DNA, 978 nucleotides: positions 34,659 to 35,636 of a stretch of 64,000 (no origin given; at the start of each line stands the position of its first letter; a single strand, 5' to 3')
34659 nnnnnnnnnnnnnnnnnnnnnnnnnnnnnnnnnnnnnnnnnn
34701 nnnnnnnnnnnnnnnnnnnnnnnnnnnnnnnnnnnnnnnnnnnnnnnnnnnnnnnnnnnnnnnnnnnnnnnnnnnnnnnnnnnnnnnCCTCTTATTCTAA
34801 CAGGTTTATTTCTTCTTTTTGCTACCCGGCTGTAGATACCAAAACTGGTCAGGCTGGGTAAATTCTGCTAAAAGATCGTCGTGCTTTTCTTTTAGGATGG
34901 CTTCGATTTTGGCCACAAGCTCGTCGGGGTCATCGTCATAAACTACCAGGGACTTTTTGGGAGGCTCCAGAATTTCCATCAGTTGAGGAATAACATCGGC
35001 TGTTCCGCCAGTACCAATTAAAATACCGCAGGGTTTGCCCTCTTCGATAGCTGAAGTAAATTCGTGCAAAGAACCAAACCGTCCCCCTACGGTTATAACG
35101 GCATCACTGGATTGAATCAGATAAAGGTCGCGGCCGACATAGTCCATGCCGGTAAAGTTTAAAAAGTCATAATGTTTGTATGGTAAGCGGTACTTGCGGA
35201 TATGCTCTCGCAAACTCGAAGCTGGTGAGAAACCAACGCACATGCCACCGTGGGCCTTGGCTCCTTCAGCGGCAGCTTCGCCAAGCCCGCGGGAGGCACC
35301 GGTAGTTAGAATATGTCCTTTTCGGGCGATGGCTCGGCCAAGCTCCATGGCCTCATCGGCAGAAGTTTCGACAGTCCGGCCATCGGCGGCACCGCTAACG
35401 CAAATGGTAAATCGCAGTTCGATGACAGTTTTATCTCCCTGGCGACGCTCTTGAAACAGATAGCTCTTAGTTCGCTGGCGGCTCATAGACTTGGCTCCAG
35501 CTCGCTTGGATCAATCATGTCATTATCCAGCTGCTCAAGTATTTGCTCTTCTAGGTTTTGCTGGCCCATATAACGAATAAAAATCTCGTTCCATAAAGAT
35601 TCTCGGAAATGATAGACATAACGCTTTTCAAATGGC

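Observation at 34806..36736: Unknown 417-aa protein coupled to a SLOG/LOG-like Rossmann protein at the tail of the sugar-phosphate operon: candidate undescribed metabolic module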

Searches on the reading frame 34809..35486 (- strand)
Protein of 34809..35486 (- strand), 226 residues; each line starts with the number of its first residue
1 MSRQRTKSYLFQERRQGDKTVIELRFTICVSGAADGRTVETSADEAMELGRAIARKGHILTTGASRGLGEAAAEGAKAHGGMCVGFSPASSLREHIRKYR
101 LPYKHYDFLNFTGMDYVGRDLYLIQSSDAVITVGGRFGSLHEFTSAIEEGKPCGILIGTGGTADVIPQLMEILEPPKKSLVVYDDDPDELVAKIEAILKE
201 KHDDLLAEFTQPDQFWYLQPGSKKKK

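Call 3: search_protein_families(library=pfam, proteins=[window:34809-35486:-], max_evalue=1)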
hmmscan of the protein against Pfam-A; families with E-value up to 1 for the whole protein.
window:34809-35486:- (226 aa): 4 families
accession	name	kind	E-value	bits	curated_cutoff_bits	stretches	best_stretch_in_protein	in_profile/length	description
PF18306.6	LDcluster4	-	6.1e-31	107.5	26.3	1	26-189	2-149/151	SLOG cluster4 family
PF03641.19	Lysine_decarbox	-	0.0022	18.6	27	1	70-148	2-74/131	Possible lysine decarboxylase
PF18171.6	LSDAT_prok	-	0.021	14.6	25.4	1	127-168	124-165/195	SLOG in TRPM, prokaryote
PF02671.26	PAH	-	0.057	13.6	21.3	1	186-211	19-43/45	Paired amphipathic helix repeat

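Call 4: search_protein_families(library=ncbifam, proteins=[window:34809-35486:-], max_evalue=1)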
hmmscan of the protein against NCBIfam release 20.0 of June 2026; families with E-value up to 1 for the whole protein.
window:34809-35486:- (226 aa): 8 families
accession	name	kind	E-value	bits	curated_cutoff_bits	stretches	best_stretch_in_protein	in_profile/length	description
TIGR00725.1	TIGR00725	hypoth_equivalog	3.6e-21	75.3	106.9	1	28-191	4-155/159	TIGR00725 family protein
TIGR00730.1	TIGR00730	subfamily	2.8e-09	37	96.35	1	27-147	2-117/178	TIGR00730 family Rossman fold protein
NF058542.1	CtkRMPhLog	equivalog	1.3e-06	28.4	300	1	26-150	2-120/177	cytokinin riboside 5'-monophosphate phosphoribohydrolase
NF010344.0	PRK13771.1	subfamily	0.019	13.9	349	1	53-99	160-206/334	putative alcohol dehydrogenase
NF006110.0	PRK08261.1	equivalog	0.051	12.5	410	1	23-83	178-241/454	3-oxoacyl-ACP reductase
NF004521.0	PRK05866.1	equivalog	0.058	12.5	368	1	57-86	41-70/294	SDR family oxidoreductase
NF004197.0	PRK05653.1-1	equivalog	0.088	12.4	332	1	58-94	9-45/249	3-oxoacyl-ACP reductase FabG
NF006115.0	PRK08264.1-1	equivalog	0.15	11.5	454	1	59-81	8-30/237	SDR family oxidoreductase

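Call 6: search_protein_families(library=padloc, proteins=[window:34809-35486:-], max_evalue=1)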
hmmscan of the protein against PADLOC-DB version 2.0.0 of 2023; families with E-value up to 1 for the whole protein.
window:34809-35486:- (226 aa): 1 family
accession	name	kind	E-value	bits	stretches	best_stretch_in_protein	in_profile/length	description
PDLC03927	PsyrA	-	0.00026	18.3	1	41-93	145-197/398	-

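Call 7: search_protein_families(library=phrogs, proteins=[window:34809-35486:-], max_evalue=1)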
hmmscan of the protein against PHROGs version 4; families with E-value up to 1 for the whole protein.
window:34809-35486:- (226 aa): 2 families
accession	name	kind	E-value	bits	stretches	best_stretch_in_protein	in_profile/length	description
phrog_23875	-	DNA, RNA and nucleotide metabolism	0.0036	17.8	1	46-144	22-113/246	DprA-like DNA recombination-mediator protein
phrog_768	-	DNA, RNA and nucleotide metabolism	0.46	11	0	41-92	17-70/191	DprA-like DNA recombination-mediator protein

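Call 13: search_solved_structures(query=window:34809-35486:-, max_evalue=1, show_alignments=2)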
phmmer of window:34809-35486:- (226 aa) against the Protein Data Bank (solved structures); distinct sequences matched with E-value up to 1: 37.
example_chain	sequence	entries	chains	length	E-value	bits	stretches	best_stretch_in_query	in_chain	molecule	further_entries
1rcu_A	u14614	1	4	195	2.3e-15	60.1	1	29-170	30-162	conserved hypothetical protein VT76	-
6y01_AAA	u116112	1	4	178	7.3e-07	32.3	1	34-156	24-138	p450 cytochrome, putative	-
9us2_A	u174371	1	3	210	1.8e-06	31.1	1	12-194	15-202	Cytokinin riboside 5'-monophosphate phosphoribohydrolase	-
2iz5_A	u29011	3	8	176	3.5e-06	30.1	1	28-163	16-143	MOCO CARRIER PROTEIN | MOLYBDENUM COFACTOR CARRIER PROTEIN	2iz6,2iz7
1wek_A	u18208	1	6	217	0.00056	22.9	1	13-144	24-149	hypothetical protein TT1465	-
5wq3_A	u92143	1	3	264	0.00078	22.4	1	28-160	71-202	Cytokinin riboside 5'-monophosphate phosphoribohydrolase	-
3qua_A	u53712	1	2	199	0.00092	22.2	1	25-147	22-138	Putative uncharacterized protein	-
5zi9_A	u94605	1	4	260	0.0021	21.1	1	15-146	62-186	Cytokinin riboside 5'-monophosphate phosphoribohydrolase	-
5zbj_A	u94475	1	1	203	0.0026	20.8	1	27-145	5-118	Putative cytokinin riboside 5'-monophosphate phosphoribohydrolase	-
5zbk_A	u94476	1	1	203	0.0094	18.9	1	27-141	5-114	Putative cytokinin riboside 5'-monophosphate phosphoribohydrolase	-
6t77_A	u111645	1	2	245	0.02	17.9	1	59-99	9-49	3-oxoacyl-ACP reductase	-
6t7m_A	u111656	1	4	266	0.035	17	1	57-99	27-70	3-oxoacyl-[acyl-carrier-protein] reductase FabG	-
6t5x_A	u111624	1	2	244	0.042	16.8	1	60-99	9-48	3-oxoacyl-[acyl-carrier-protein] reductase FabG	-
3sbx_A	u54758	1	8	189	0.049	16.6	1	26-146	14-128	Putative uncharacterized protein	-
7emg_A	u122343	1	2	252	0.084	15.8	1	59-99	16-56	3-oxoacyl-[acyl-carrier-protein] reductase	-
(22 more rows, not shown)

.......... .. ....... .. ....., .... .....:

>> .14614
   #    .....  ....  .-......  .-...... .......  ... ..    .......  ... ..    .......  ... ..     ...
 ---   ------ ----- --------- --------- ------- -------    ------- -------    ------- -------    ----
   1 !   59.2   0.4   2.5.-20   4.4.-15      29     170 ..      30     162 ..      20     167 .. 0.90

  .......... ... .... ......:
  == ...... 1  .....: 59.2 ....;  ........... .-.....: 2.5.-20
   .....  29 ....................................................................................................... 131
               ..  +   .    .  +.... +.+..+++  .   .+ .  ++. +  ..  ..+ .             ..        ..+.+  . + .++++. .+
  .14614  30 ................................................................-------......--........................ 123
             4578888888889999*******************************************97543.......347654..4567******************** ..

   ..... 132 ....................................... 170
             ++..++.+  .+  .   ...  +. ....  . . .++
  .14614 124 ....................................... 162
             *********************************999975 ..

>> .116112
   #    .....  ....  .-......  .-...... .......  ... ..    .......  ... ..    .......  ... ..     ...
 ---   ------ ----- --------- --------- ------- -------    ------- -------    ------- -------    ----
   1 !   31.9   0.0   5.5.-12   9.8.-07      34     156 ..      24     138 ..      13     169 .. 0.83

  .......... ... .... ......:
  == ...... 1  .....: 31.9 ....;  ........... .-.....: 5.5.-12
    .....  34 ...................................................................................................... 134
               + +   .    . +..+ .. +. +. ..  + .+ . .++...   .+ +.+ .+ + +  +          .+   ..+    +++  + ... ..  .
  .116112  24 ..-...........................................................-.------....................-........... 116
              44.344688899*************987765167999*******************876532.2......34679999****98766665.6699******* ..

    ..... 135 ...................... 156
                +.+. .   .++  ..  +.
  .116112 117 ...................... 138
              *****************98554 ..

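Call 48: search_solved_structures(query=window:34809-35486:-, max_evalue=0.001, show_alignments=5)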
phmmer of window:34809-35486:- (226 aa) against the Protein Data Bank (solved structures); distinct sequences matched with E-value up to 0.001: 7.
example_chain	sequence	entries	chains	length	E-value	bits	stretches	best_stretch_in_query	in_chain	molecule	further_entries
1rcu_A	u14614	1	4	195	2.3e-15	60.1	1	29-170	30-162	conserved hypothetical protein VT76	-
6y01_AAA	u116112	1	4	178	7.3e-07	32.3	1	34-156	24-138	p450 cytochrome, putative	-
9us2_A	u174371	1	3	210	1.8e-06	31.1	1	12-194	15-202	Cytokinin riboside 5'-monophosphate phosphoribohydrolase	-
2iz5_A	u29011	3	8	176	3.5e-06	30.1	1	28-163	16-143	MOCO CARRIER PROTEIN | MOLYBDENUM COFACTOR CARRIER PROTEIN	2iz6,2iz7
1wek_A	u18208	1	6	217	0.00056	22.9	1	13-144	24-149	hypothetical protein TT1465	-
5wq3_A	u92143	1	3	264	0.00078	22.4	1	28-160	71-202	Cytokinin riboside 5'-monophosphate phosphoribohydrolase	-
3qua_A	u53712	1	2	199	0.00092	22.2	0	25-147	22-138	Putative uncharacterized protein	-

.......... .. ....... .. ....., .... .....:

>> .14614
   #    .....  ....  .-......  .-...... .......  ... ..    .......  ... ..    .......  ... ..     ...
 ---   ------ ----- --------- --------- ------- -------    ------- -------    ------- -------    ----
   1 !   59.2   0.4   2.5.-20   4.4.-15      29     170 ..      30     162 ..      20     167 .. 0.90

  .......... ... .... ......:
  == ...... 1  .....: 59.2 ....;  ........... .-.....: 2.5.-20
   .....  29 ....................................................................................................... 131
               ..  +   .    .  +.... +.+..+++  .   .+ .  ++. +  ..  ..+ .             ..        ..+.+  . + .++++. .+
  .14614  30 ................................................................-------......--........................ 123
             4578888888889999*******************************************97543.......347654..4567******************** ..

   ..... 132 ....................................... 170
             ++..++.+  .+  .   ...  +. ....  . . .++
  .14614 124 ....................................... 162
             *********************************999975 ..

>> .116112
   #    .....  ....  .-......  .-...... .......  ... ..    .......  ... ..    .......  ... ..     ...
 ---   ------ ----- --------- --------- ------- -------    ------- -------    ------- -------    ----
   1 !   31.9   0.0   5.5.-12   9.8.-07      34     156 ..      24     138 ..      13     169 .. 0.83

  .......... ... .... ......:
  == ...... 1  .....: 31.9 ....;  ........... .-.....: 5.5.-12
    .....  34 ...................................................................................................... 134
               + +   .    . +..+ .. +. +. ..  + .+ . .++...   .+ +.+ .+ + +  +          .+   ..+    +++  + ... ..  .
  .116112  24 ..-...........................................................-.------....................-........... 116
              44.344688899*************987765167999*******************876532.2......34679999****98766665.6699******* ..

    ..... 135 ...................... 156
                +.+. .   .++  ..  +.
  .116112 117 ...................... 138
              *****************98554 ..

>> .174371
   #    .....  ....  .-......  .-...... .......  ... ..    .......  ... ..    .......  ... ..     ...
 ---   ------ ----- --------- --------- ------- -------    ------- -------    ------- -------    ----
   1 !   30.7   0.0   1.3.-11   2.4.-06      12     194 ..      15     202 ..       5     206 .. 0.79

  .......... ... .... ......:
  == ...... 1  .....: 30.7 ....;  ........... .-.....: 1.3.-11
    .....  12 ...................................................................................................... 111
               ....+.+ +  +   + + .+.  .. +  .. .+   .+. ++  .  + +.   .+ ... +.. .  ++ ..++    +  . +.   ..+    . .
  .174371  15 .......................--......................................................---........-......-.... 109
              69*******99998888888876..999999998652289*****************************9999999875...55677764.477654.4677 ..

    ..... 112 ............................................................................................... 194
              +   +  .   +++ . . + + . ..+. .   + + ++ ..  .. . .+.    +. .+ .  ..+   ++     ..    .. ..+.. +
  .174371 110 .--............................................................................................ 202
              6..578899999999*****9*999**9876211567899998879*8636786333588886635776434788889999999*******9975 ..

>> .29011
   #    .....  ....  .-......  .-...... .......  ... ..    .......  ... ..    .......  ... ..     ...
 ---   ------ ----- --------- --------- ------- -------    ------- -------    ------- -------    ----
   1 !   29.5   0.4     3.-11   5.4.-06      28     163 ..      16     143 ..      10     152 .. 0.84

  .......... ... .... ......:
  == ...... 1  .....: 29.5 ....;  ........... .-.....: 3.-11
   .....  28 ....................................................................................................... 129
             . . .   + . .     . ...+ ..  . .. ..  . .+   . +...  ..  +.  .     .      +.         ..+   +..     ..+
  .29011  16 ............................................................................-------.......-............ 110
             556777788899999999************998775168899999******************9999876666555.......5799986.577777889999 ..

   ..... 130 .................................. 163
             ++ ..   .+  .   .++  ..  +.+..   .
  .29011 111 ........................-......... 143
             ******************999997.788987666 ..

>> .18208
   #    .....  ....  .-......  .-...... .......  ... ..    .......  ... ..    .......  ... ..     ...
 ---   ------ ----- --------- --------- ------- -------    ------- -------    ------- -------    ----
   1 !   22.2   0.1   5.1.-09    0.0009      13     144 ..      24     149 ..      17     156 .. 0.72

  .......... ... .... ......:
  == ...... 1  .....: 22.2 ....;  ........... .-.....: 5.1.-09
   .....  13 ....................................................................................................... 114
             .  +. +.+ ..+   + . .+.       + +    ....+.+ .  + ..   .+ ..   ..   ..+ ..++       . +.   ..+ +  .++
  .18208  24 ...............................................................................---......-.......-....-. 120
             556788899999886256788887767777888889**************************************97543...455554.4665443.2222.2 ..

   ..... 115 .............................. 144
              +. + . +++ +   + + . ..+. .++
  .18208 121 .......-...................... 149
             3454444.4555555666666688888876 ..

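Call 54: list_cluster_members(proteins=[P0001, window:34809-35486:-, P0020, P0108])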
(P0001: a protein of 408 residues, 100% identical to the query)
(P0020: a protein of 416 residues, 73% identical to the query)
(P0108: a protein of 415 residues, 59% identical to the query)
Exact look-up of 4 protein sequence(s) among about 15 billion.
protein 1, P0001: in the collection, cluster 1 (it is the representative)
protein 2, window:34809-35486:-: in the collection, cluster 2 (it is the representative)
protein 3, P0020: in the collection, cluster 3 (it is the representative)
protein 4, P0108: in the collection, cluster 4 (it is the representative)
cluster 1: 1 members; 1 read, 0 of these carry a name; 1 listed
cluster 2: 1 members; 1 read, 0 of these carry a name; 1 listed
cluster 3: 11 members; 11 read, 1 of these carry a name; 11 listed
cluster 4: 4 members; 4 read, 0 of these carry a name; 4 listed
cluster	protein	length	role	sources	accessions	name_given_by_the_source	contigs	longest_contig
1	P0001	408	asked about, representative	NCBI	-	-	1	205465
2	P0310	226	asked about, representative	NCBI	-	-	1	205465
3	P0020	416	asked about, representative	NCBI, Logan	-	-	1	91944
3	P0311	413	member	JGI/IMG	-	hypothetical protein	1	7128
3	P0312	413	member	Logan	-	-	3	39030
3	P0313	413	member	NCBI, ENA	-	-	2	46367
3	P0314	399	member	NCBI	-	-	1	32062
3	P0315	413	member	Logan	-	-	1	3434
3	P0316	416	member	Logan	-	-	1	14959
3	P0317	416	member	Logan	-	-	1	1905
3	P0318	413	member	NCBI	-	-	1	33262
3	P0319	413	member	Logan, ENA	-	-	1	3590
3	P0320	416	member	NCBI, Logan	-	-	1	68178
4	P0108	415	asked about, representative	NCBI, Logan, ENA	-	-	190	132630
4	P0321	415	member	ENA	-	-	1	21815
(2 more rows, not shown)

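Call 91: find_related_loci(query=A4, collection=metagenome_contigs, flank=4000)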
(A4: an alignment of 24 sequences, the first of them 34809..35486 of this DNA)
Query A4 (226 aa) in metagenome_contigs; peptide patterns used: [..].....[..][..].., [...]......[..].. (x = any residue, [..] = any of these).
600 stretches matched a pattern (row limit reached: there are more); 489 encode a relative of the query (tblastn E <= 1e-3); the best 80 are kept; 80 distinct loci.
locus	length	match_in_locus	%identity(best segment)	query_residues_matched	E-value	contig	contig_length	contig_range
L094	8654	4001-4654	66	8-225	9e-100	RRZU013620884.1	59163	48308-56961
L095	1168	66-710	70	8-226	5e-105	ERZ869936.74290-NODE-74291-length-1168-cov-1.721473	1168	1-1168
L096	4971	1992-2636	64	8-224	2e-92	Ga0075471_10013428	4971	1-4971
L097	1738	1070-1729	61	2-225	3e-94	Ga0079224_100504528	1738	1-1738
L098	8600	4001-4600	66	19-218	4e-88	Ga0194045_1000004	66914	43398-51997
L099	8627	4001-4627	64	16-226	5e-88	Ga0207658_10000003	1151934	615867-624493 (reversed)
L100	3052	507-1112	67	24-225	9e-89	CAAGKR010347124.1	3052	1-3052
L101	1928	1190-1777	66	23-218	5e-91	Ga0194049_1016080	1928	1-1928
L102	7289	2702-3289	66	24-219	2e-85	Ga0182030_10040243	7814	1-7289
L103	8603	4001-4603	63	24-224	7e-85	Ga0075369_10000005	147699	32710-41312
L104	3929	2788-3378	66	24-220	6e-85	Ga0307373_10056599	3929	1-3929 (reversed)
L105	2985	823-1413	65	24-220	1e-85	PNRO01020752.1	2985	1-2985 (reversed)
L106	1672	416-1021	63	19-221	3e-89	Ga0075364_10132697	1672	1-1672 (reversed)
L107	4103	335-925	66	24-220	7e-85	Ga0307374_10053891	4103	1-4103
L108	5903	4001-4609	62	24-226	2e-84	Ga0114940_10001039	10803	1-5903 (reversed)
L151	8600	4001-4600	62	19-219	5e-80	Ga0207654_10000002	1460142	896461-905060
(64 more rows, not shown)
